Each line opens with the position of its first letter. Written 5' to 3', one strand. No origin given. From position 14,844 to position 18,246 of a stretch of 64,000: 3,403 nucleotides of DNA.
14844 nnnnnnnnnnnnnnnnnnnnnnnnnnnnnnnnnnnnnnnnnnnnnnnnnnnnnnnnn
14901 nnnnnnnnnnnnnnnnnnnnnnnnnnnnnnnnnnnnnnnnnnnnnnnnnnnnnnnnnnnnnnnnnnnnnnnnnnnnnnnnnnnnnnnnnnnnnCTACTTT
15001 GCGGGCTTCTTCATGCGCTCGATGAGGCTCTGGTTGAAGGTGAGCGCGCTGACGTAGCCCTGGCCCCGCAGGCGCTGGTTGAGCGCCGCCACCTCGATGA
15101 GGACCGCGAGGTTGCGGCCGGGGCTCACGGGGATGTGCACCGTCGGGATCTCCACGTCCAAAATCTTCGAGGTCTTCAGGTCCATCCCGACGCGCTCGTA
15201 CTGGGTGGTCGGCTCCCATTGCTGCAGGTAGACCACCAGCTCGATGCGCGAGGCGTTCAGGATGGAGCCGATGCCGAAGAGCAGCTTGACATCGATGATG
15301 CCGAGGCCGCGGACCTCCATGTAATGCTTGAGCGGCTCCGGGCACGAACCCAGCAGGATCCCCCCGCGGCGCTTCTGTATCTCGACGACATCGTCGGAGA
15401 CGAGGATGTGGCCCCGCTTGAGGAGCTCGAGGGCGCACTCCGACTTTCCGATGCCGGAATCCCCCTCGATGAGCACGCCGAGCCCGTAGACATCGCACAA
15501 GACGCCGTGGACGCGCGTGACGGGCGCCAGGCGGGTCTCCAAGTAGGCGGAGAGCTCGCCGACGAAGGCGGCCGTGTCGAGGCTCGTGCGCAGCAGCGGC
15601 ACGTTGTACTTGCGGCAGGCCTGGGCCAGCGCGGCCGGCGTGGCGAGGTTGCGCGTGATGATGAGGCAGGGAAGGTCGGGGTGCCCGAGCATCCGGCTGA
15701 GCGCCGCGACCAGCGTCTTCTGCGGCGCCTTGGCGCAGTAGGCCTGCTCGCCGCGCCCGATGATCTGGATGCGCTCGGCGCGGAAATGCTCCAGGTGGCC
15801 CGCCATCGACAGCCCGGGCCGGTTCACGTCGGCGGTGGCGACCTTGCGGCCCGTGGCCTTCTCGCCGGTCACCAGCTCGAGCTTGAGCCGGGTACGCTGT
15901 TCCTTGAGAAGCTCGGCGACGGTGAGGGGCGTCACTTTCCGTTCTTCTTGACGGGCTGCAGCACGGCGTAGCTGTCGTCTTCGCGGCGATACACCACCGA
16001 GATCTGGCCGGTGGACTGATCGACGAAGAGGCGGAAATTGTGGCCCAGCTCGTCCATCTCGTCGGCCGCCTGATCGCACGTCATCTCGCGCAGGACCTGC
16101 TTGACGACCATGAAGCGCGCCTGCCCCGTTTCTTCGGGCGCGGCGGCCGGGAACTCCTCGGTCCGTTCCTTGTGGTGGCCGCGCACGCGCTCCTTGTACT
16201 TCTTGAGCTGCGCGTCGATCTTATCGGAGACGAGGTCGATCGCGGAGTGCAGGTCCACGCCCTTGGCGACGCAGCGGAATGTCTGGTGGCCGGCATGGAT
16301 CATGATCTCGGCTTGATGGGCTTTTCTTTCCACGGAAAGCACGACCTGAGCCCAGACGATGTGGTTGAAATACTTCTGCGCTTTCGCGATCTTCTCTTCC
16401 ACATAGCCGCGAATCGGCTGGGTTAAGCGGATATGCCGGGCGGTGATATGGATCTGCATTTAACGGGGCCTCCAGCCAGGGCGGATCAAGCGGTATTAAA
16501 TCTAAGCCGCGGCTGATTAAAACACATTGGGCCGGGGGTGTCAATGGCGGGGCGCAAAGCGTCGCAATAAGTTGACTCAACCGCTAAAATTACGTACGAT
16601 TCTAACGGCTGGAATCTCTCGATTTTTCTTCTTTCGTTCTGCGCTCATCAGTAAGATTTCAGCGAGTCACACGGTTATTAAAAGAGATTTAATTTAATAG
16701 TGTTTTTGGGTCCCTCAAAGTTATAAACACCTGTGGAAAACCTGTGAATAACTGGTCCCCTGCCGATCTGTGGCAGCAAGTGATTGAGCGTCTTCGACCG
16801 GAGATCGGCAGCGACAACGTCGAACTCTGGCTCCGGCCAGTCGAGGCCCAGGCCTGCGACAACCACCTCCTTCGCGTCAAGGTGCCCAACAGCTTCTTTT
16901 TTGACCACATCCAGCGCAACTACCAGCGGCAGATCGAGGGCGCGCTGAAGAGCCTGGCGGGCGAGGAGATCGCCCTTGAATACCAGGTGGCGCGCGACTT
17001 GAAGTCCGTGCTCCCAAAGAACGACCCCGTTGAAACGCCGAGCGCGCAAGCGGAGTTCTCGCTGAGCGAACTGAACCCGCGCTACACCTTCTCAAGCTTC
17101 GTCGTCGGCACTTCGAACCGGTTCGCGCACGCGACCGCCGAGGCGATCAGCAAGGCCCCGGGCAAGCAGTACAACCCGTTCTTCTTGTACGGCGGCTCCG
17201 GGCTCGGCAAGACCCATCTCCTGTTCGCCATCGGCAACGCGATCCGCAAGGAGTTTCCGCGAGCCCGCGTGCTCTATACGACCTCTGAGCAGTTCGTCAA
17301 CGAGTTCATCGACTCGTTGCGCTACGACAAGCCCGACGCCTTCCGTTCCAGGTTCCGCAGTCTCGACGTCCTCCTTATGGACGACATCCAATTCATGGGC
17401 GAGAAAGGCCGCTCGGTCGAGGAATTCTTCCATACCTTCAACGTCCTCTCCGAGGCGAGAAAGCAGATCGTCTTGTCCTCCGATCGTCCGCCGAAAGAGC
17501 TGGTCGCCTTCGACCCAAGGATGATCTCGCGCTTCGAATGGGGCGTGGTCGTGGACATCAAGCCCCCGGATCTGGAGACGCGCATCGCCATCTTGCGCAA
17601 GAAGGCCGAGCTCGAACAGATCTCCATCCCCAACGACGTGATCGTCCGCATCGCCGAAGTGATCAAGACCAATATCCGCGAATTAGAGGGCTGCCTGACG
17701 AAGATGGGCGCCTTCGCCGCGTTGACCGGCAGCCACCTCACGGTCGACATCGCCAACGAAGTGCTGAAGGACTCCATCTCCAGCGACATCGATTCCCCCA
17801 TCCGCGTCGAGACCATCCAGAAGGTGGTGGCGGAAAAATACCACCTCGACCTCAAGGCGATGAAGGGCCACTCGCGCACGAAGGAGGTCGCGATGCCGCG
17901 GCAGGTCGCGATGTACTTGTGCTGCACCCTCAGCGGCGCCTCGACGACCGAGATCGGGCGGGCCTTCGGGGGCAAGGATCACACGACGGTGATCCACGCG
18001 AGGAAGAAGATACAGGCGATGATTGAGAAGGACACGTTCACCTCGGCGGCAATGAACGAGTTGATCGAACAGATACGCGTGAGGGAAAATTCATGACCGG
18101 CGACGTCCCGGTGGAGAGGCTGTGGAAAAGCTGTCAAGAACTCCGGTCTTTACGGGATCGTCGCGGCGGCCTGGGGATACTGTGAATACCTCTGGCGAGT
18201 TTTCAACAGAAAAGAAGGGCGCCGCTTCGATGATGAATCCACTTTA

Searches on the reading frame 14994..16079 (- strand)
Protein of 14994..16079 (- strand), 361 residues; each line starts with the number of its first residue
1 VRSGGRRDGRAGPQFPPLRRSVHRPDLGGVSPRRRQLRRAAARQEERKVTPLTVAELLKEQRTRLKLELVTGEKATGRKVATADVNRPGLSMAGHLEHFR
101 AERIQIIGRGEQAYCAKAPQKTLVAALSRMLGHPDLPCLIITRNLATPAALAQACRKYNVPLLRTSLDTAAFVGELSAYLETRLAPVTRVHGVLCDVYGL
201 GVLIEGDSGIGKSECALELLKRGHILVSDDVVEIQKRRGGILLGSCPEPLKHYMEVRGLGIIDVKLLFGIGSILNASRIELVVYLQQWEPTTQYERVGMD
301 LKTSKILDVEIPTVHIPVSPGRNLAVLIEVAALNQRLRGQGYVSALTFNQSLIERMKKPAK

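Call 9: search_protein_families(library=pfam, proteins=[window:14994-16079:-])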
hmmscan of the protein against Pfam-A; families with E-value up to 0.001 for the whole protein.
window:14994-16079:- (361 aa): 3 families
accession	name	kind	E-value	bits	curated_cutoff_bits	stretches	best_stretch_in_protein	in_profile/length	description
PF07475.17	Hpr_kinase_C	-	2.8e-66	222.7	33.3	1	183-350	2-169/171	HPr Serine kinase C-terminal domain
PF02603.21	Hpr_kinase_N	-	1.6e-32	112.6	24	1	53-180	2-125/125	HPr Serine kinase N terminus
PF07085.17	DRTGG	-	0.00014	22.1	25.2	1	124-173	55-99/105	DRTGG domain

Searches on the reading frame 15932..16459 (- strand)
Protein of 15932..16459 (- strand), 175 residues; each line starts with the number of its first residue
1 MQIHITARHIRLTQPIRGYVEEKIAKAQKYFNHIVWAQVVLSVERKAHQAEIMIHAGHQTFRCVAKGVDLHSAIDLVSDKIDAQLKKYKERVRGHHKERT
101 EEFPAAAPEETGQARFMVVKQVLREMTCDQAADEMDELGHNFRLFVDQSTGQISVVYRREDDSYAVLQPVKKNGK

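Call 9: search_protein_families(library=pfam, proteins=[window:15932-16459:-])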
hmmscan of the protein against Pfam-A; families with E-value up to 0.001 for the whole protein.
window:15932-16459:- (175 aa): 2 families
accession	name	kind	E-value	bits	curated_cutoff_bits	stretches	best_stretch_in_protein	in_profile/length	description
PF02482.25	Ribosomal_S30AE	-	9e-23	81.3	23.7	1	3-93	1-88/88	Sigma 54 modulation protein / S30EA ribosomal protein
PF16321.10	Ribosom_S30AE_C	-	5.8e-15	55.2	25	1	122-165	13-56/57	Sigma 54 modulation/S30EA ribosomal protein C terminus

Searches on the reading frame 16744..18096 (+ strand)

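Call 9: search_protein_families(library=pfam, proteins=[window:16744-18096:+])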
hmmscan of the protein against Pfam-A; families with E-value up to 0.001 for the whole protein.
window:16744-18096:+ (450 aa): 5 families
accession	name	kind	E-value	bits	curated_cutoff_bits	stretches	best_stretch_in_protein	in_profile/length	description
PF00308.24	Bac_DnaA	-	6.3e-66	222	23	1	110-271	1-162/162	Bacterial DnaA ATPAse domain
PF08299.17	Bac_DnaA_C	-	1.1e-27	96.3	31.5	1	355-423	1-69/69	Bacterial dnaA protein helix-turn-helix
PF11638.13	DnaA_N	-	4.2e-14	52.4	24.6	1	8-69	2-64/65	DnaA N-terminal domain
PF01695.23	IstB_IS21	-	1.1e-05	25.5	24.1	1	146-249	95-195/238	IstB-like ATP binding protein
PF00004.35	AAA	-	0.00077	20.3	21.2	0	147-237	2-97/131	ATPase family associated with various cellular activities (AAA)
